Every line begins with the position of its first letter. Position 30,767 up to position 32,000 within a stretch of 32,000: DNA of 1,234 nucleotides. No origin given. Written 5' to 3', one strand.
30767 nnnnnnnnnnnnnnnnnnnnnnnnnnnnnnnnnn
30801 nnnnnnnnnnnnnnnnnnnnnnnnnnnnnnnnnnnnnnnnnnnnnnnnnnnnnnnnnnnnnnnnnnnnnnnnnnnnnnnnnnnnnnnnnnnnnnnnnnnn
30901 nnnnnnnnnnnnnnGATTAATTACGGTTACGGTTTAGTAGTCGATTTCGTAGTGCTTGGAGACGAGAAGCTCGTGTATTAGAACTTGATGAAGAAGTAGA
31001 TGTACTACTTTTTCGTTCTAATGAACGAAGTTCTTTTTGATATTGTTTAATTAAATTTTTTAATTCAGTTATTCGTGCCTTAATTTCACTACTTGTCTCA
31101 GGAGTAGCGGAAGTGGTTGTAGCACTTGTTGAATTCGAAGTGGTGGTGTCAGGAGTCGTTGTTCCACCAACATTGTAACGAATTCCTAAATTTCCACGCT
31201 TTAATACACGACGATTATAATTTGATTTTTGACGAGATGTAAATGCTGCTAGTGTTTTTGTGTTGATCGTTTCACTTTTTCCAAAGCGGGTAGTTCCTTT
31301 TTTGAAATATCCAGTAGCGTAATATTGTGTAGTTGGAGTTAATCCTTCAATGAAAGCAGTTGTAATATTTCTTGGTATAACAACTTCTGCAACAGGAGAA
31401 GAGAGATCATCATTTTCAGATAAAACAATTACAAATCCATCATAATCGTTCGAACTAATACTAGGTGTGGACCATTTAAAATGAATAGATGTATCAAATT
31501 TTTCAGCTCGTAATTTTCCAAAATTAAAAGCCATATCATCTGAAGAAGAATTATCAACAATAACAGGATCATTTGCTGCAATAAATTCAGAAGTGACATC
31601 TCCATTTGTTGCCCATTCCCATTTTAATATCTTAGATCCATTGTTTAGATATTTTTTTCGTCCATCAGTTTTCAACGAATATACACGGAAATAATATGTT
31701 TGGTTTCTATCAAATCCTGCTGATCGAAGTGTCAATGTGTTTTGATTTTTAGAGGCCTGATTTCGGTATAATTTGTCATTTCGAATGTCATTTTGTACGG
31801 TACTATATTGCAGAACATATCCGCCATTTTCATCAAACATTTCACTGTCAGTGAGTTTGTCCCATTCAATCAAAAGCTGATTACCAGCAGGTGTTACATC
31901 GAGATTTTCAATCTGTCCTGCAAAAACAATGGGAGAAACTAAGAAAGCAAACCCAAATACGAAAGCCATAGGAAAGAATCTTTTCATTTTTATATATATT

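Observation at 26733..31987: Five-gene minus-strand cluster of surface/secreted, low-complexity and repeat proteins convergent with the giant gene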

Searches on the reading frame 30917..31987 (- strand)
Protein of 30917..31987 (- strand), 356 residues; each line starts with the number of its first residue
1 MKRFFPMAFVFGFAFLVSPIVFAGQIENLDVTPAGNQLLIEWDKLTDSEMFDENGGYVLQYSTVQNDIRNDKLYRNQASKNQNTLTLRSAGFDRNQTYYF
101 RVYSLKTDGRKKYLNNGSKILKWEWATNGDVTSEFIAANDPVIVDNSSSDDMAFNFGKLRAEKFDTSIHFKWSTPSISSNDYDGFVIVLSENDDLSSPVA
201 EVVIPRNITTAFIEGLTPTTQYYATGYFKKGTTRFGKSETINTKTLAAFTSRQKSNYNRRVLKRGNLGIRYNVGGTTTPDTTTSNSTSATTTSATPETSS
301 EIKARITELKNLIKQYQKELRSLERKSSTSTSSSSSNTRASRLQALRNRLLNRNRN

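Call 6: search_protein_families(library=pfam, proteins=[window:30917-31987:-], max_evalue=1)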
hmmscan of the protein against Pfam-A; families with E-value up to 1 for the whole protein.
window:30917-31987:- (356 aa): 3 families
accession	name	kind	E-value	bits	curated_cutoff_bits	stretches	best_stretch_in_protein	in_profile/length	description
PF05008.21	V-SNARE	-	0.0044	17.9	25.9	1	287-346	26-84/92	Vesicle transport v-SNARE protein N-terminus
PF16656.11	Pur_ac_phosph_N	-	0.012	16.6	30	1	165-225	12-77/93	Purple acid Phosphatase, N-terminal domain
PF14282.11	FlxA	-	1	10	26.3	0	290-331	3-44/101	FlxA-like protein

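Call 7: search_protein_families(library=ncbifam, proteins=[window:30917-31987:-], max_evalue=1)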
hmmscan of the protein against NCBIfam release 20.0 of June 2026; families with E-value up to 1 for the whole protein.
window:30917-31987:- (356 aa): 2 families
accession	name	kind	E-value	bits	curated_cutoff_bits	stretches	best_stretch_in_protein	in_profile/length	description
NF008047.0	PRK10780.1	equivalog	0.029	14.4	237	1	297-337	47-87/165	molecular chaperone Skp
NF049889.1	AlphArabdaseBT0360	equivalog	0.34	9.3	600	1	183-258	66-142/639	arabinan endo-1,5-alpha-L-arabinosidase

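Call 8: search_protein_families(library=phrogs, proteins=[window:30917-31987:-], max_evalue=0.1)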
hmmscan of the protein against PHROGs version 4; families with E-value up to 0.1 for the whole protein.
window:30917-31987:- (356 aa): 1 family
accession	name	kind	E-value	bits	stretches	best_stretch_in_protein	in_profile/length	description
phrog_5725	-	other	0.021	14.4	1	280-330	326-369/540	chaperonin groEL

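Call 13: find_encoding_contigs(protein=window:30917-31987:-, flank=10000, max_places=6)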
Protein window:30917-31987:- (356 aa): no gene with exactly this product is on record in the collection.

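Call 14: find_homologous_proteins(query=window:30917-31987:-, max_evalue=0.001)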
Query window:30917-31987:- (356 aa): 29 proteins with E <= 0.001 among 5036 candidates.
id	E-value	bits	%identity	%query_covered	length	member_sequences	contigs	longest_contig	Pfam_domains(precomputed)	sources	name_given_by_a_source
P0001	4.3e-224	761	100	98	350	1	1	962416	-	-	-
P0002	2.7e-180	617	78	100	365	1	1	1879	-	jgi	jgi:hypothetical protein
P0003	3.4e-171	587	73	100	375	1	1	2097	-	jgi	jgi:hypothetical protein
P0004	2.3e-163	561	73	100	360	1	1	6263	PF00041.28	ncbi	-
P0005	2.3e-153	528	68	98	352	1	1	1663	-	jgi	jgi:hypothetical protein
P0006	9.2e-147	507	63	100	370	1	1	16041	-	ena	-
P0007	1.8e-146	506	68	93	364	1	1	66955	-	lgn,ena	-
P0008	2.1e-146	505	67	97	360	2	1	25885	PF00041.28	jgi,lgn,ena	-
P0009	2.5e-146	505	67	96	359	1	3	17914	-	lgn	-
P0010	6.2e-145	500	65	98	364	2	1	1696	-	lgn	-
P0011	1.2e-144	500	61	100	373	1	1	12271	-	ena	-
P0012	2.2e-144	499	63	100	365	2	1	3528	-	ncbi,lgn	-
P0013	9.4e-144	497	63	100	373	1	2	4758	-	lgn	-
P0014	3.2e-139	482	62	100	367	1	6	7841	-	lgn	-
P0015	1.2e-122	427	58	92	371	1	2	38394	PF00041.28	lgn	-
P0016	3.8e-116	406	53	97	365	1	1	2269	-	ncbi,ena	-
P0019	1.3e-64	237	43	77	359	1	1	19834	PF00041.28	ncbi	-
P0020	1.3e-52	197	38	87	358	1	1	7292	PF00041.28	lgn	-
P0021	1.7e-51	193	40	85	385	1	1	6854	PF00041.28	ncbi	-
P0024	6.9e-47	178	36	97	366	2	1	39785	PF00041.28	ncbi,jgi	-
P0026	1.5e-44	171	32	100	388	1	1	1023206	PF00041.28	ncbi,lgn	-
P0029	5.4e-36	143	31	91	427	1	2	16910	PF00041.28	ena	-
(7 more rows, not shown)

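Call 15: find_encoding_contigs(protein=P0001, flank=10000, max_places=3)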
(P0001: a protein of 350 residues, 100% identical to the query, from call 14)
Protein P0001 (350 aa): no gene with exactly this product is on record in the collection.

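Call 16: find_encoding_contigs(protein=P0007, flank=10000, max_places=2)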
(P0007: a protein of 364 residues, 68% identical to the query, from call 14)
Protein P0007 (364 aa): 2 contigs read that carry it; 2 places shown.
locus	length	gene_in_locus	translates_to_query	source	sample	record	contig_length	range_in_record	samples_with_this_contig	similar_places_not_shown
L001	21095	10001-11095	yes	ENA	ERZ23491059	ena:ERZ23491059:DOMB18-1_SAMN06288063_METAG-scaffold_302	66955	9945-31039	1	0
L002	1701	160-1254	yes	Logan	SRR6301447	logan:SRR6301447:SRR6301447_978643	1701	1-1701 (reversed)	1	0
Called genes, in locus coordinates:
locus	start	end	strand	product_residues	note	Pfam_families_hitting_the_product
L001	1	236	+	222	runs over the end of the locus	-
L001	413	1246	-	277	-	PF10418:DHODB_Fe-S_bind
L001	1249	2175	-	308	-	PF01180:DHO_dh, PF01207:Dus (faint)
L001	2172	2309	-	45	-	-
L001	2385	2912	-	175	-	PF03891:DUF333, PF05375:Pacifastin_I (faint)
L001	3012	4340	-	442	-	PF01551:Peptidase_M23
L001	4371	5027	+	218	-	PF00730:HhH-GPD, PF00633:HHH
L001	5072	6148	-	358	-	PF00395:SLH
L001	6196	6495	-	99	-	-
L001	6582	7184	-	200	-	PF02545:Maf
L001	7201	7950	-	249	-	PF02673:BacA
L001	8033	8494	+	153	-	-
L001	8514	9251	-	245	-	-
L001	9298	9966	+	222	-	PF10502:Peptidase_S26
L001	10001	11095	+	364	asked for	-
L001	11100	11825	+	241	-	-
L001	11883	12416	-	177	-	-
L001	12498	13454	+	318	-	PF02739:5_3_exonuc_N, PF01367:5_3_exonuc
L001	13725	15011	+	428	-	-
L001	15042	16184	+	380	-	PF00091:Tubulin, PF12327:FtsZ_C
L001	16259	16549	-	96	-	-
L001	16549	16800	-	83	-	-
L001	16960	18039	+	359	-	PF03462:PCRF, PF00472:RF-1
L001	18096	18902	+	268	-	PF08241:Methyltransf_11 (faint)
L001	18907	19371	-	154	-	PF02590:SPOUT_MTase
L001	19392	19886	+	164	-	-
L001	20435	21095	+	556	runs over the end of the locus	PF03485:Arg_tRNA_synt_N, PF00750:tRNA-synt_1d, PF05746:DALR_1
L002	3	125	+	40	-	?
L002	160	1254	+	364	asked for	-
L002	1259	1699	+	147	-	?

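Call 17: find_encoding_contigs(protein=P0026, flank=10000, max_places=2)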
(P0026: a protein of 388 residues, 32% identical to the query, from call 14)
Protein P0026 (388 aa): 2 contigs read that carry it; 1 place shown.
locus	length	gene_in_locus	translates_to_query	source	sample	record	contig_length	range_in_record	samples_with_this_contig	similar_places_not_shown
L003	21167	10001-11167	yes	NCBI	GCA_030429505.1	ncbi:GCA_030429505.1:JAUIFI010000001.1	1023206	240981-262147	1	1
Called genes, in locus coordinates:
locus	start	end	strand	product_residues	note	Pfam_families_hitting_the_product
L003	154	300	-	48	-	-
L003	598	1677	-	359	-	PF10613:Lig_chan-Glu_bd, PF00497:SBP_bac_3, PF00520:Ion_trans, PF00060:Lig_chan, PF07885:Ion_trans_2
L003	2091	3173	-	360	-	PF00437:T2SSE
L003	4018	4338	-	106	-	-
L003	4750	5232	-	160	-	-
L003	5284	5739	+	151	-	PF02590:SPOUT_MTase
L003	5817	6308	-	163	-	-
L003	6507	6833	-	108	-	-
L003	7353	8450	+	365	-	PF00268:Ribonuc_red_sm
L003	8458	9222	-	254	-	-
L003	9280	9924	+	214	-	PF10502:Peptidase_S26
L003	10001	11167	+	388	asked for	PF00041:fn3 (faint)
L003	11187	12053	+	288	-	-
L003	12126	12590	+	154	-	-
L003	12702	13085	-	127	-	-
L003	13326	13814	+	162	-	PF00149:Metallophos (weak), PF12850:Metallophos_2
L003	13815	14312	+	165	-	PF10263:SprT-like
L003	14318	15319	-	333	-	PF01946:Thi4 (faint), PF13434:Lys_Orn_oxgnase (faint), PF00890:FAD_binding_2 (weak), PF01134:GIDA (faint), PF07992:Pyr_redox_2, PF12831:FAD_oxidored (weak), PF13738:Pyr_redox_3, PF00070:Pyr_redox, +3 more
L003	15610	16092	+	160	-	-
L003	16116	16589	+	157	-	-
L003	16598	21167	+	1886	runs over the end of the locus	PF03534:SpvB, PF12256:TcdB_toxin_midN, PF05593:RHS_repeat (weak)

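Call 20: find_related_loci(query=A1, collection=genome_contigs, flank=10000)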
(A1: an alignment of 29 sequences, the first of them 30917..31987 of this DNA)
Query A1 (356 aa) in genome_contigs; peptide patterns used: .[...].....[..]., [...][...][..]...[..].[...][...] (x = any residue, [..] = any of these).
234 stretches matched a pattern; 10 encode a relative of the query (tblastn E <= 1e-3); 10 distinct loci.
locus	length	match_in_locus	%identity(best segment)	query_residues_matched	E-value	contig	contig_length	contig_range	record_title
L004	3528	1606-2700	63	1-355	3e-152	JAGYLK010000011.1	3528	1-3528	Candidatus Gracilibacteria bacterium isolate M50B91 k51_1060017_flag_1_multi_17.0000_len_3528, whole genome shotgun sequ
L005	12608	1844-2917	62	10-356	3e-138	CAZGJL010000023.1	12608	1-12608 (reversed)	MAG TPA_asm: uncultured Candidatus Peribacteria bacterium isolate binchicken_co181_623 genome assembly, contig: NODE_931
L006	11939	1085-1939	43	1-275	2e-67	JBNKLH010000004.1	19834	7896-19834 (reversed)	MAG: Candidatus Altimarinota bacterium isolate H1H2.bin.2.strict NODE_4_length_19834_cov_3.620590, whole genome shotgun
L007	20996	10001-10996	41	7-326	2e-59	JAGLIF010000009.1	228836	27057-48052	MAG: Candidatus Gracilibacteria bacterium isolate RS_2_30 ROV157_2.bin.30.fa_9, whole genome shotgun sequence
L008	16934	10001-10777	39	1-259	2e-50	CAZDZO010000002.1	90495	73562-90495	MAG TPA_asm: uncultured Candidatus Peribacteria bacterium isolate binchicken_co28_221 genome assembly, contig: NODE_172_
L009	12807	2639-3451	39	1-264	8e-49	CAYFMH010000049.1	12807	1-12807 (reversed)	MAG TPA_asm: uncultured Candidatus Peribacteria bacterium isolate ERP019367_co2_130 genome assembly, contig: NODE_3145_l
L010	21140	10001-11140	32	1-355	7e-48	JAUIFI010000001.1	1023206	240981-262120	MAG: bacterium isolate 8_bin.77 NODE_5_length_1023206_cov_7.442498, whole genome shotgun sequence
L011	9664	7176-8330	34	1-353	2e-48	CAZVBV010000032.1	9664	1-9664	MAG TPA_asm: uncultured Candidatus Peribacteria bacterium isolate binchicken_co49_14 genome assembly, contig: NODE_2745_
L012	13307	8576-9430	37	1-284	8e-46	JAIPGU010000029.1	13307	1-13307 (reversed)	MAG: Candidatus Gracilibacteria bacterium isolate Tobar13.5m-G57 Tobar13-5m-C5314, whole genome shotgun sequence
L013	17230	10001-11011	36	7-323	3e-44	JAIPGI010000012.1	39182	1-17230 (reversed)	MAG: Candidatus Gracilibacteria bacterium isolate Tobar12.5m-G38 Tobar12-5m-C733, whole genome shotgun sequence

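Call 26: search_protein_families(library=padloc, proteins=[window:30917-31987:-], max_evalue=0.1)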
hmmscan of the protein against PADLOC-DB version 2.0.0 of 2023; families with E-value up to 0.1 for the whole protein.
window:30917-31987:- (356 aa): 0 families

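Call 34: find_encoding_contigs(protein=P0004, flank=10000, max_places=2)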
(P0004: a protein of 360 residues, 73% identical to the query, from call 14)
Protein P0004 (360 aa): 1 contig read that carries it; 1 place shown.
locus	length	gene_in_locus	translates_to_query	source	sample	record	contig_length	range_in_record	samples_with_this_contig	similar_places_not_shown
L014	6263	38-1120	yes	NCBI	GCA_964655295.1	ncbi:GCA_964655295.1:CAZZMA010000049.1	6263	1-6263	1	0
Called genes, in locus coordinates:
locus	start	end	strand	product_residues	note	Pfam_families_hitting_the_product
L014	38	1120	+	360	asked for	PF00041:fn3 (faint)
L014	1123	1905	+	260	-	-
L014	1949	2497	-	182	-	-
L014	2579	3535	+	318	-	PF02739:5_3_exonuc_N, PF01367:5_3_exonuc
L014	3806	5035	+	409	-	PF02491:SHS2_FTSA, PF06277:EutA (weak), PF06723:MreB_Mbl, PF11104:PilM_2 (weak), PF14450:FtsA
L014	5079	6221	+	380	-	PF00091:Tubulin, PF12327:FtsZ_C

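Call 35: find_encoding_contigs(protein=P0003, flank=10000, max_places=2)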
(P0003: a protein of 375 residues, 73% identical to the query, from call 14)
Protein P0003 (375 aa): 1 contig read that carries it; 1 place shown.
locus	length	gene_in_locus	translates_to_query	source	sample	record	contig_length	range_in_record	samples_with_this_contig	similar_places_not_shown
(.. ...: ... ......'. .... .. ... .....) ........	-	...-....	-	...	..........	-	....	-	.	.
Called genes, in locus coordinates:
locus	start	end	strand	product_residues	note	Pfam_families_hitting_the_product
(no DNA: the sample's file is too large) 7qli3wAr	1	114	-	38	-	?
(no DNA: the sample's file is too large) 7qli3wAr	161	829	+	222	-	PF10502:Peptidase_S26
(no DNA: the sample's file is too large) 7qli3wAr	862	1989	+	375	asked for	-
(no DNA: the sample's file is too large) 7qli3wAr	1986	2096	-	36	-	?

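Call 36: find_encoding_contigs(protein=P0002, flank=10000, max_places=2)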
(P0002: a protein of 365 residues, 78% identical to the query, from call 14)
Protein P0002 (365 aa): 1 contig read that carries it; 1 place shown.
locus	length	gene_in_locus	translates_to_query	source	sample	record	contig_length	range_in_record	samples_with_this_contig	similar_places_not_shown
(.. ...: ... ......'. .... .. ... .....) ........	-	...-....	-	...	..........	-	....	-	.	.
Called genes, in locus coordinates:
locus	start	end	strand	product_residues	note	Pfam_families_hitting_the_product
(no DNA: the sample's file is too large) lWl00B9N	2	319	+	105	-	?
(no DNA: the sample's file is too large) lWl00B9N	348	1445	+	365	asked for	-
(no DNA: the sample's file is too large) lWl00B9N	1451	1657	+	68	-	-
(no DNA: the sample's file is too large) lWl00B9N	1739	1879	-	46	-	?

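Call 47: search_protein_families(library=pfam, alignment_id=A1, max_evalue=0.01)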
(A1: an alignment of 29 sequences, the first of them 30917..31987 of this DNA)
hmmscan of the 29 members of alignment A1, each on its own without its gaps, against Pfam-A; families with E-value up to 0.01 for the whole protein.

A. member 1, window:30917-31987:- (356 aa): 1 family
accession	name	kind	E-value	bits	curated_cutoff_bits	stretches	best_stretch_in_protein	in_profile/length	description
PF05008.21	V-SNARE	-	0.0044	17.9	25.9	0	287-346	26-84/92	Vesicle transport v-SNARE protein N-terminus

B. families by the number of members that match (of 29 scanned): 15 families
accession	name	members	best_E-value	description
PF00041.27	fn3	9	3.7e-15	Fibronectin type III domain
PF16656.11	Pur_ac_phosph_N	7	0.0003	Purple acid Phosphatase, N-terminal domain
PF05008.21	V-SNARE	2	0.0044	Vesicle transport v-SNARE protein N-terminus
PF21827.1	New_glue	1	4.7e-05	New glue protein family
PF01108.23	Tissue_fac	1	0.0006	Tissue factor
PF06698.16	DUF1192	1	0.0014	Protein of unknown function (DUF1192)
PF12443.13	AKNA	1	0.0024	AT-hook-containing transcription factor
PF11488.14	Lge1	1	0.0029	Transcriptional regulatory protein LGE1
PF25788.1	Ig_Rha78A_N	1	0.0035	Rha78A-like, N-terminal immunoglobulin domain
PF07956.16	DUF1690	1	0.0049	Protein of Unknown function (DUF1690)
PF18654.6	LegC3_N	1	0.005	LegC3 N-terminal coiled-coil domain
PF05642.16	Sporozoite_P67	1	0.0056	Sporozoite P67 surface antigen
PF23991.1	DUF7310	1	0.0057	Coiled-coil region of unknown function (DUF7310)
PF06696.16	Strep_SA_rep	1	0.0067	Streptococcal surface antigen repeat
PF10500.14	SR-25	1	0.0086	Nuclear RNA-splicing-associated protein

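Call 48: search_solved_structures(query=A1, max_evalue=1)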
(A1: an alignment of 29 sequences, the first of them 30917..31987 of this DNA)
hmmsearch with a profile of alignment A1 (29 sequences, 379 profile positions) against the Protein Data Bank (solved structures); distinct sequences matched with E-value up to 1: 64 (the best 60 are shown).
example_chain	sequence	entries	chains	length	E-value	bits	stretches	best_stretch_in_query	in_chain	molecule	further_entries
6xay_A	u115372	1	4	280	2.1e-05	26.8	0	165-248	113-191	Fibronectin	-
36iu_K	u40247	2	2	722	0.00018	23.7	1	292-371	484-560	Isoform C of Bromodomain-containing protein 4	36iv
6hiv_BN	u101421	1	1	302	0.0043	19.2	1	278-331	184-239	mL80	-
6xax_B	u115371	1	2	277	0.0093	18.1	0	165-245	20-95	Fibronectin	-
2pms_C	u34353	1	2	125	0.031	16.3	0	305-347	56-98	PNEUMOCOCCAL SURFACE PROTEIN A (PSPA)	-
6byn_M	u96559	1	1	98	0.057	15.5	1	169-235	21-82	WDR5-binding Monobody, Mb(S4)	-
3ni0_A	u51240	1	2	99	0.059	15.4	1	277-346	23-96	Bone marrow stromal antigen 2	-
1wj3_A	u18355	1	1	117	0.067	15.2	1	29-76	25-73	KIAA1496 protein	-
4c7n_B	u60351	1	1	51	0.074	15.1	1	311-346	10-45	SYNTHETIC ALPHA-HELIX, IM10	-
9f01_E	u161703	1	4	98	0.092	14.8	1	166-235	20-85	nanobody DAM21.3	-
3hnw_A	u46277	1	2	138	0.11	14.6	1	308-344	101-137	uncharacterized protein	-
7wu7_6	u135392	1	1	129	0.12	14.4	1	312-357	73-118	Prefoldin subunit 6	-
5nkq_E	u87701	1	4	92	0.13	14.3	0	197-231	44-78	Monobody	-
1l8d_A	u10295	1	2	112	0.17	13.9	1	302-339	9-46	DNA double-strand break repair rad50 ATPase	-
6apx_B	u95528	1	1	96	0.19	13.8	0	196-227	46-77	Monobody YSX1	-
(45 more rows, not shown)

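Call 59: predict_structure(alignment_id=A1)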
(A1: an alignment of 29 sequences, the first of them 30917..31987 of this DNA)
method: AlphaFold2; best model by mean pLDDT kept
length: 356 residues; sequences in the alignment: 29
mean_pLDDT: 76.6   pTM: 0.38
mean pLDDT of the five models: 76.6, 75.7, 75.1, 74.0, 73.1
residues with pLDDT >= 90: 116; 70-90: 151; 50-70: 25; < 50: 64
segments of 3 or more residues with pLDDT < 50: 1-23, 142-152, 275-293, 330-339
pLDDT, mean of each block of 10 residues (from residue 1): 44 36 70 91 81 80 88 85 90 92 84 83 90 82 39 71 93 82 91 88 90 93 93 87 94 89 82 55 31 60 84 90 69 42 70 66
secondary structure, 60 per line:
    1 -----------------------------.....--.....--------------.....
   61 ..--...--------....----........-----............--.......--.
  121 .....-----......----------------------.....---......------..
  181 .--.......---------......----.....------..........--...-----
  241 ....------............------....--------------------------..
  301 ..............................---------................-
elements in order: E30-34 E37-41 E56-62 E76-79 E84-88 E97-108 E111-117 E120-125 E131-136 E159-163 E167-172 E184-190 E200-205 E210-214 E221-230 E233-235 E241-244 H251-262 E269-272 H299-330 H340-355

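Call 63: fold_search(model_id=the predicted structure, library=pdb)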
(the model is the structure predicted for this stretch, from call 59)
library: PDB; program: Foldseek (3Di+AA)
matches with E <= 10: 1674; with E <= 0.001: 604
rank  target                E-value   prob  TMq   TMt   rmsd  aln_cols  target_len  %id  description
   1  5e7l                  6.3e-10  1.00  0.25  0.29  16.8       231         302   12  Crystal structure of mouse CNTN2 FN1-FN3 domains (released 2016-08-31)
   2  5e53_A                9.7e-10  1.00  0.24  0.30  17.2       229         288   12  Crystal structure of chicken CNTN1 FN1-FN3 domains (released 2016-08-31)
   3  4gh7_B                1.4e-09  1.00  0.23  0.28  16.8       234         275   15  Crystal structure of Anticalin N7A in complex with oncofetal fibronectin fragment Fn7B8 (released 2012-12-26)
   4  5n47_D                1.5e-09  1.00  0.24  0.29  16.7       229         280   16  Structure of Anticalin N7E in complex with the three-domain fragment Fn7B8 of human oncofetal fibronectin (released 2018-02-14)
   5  5e53_C                1.7e-09  1.00  0.25  0.30  16.1       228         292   13  Crystal structure of chicken CNTN1 FN1-FN3 domains (released 2016-08-31)
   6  5e55_B                1.7e-09  1.00  0.24  0.27  16.8       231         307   14  Crystal structure of mouse CNTN6 FN1-FN3 domains (released 2016-08-31)
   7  7mro                  1.8e-09  1.00  0.23  0.26  16.3       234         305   16  Zebrafish CNTN4 FN1-FN3 domains (released 2022-01-05)
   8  5e53_D                2.2e-09  1.00  0.24  0.29  17.0       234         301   14  Crystal structure of chicken CNTN1 FN1-FN3 domains (released 2016-08-31)
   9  4bq6_A                2.9e-09  1.00  0.28  0.45  16.2       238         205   16  Crystal structure of the RGMB-NEO1 complex form 1 (released 2013-06-12)
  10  5n47_F                2.9e-09  1.00  0.24  0.29  16.9       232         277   14  Structure of Anticalin N7E in complex with the three-domain fragment Fn7B8 of human oncofetal fibronectin (released 2018-02-14)
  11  6z3m_E                3.4e-09  1.00  0.28  0.45  15.9       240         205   15  Repulsive Guidance Molecule B (RGMB) in complex with Growth Differentiation Factor 5 (GDF5) and Neogenin 1 (NEO1). (released 2020-07-01)
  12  5e4q                  3.6e-09  1.00  0.24  0.31  16.3       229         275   16  Crystal structure of mouse CNTN3 FN1-FN3 domains (released 2016-08-31)
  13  4bq8_A                4.0e-09  1.00  0.27  0.47  15.5       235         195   16  Crystal structure of the RGMB-NEO1 complex form 3 (released 2013-06-12)
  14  4bq7_A                4.8e-09  1.00  0.27  0.45  15.6       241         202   16  Crystal structure of the RGMB-Neo1 complex form 2 (released 2013-06-12)
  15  5e55_A                5.3e-09  1.00  0.24  0.27  17.1       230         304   15  Crystal structure of mouse CNTN6 FN1-FN3 domains (released 2016-08-31)
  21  6xay_B                9.2e-09  1.00  0.22  0.28  16.6       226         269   17  Structure of a fragment of human fibronectin containing the 10th, 11th and 12th type III domains (released 2021-06-09)
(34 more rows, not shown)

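Call 74: find_related_loci(query=A1, collection=viral_contigs, flank=5000)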
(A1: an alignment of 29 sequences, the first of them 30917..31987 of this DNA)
Query A1 (356 aa) in viral_contigs; peptide patterns used: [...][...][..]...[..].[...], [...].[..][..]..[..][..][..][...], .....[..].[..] (x = any residue, [..] = any of these).
93 stretches matched a pattern, but none encodes a relative of the query by tblastn (E <= 1e-3).
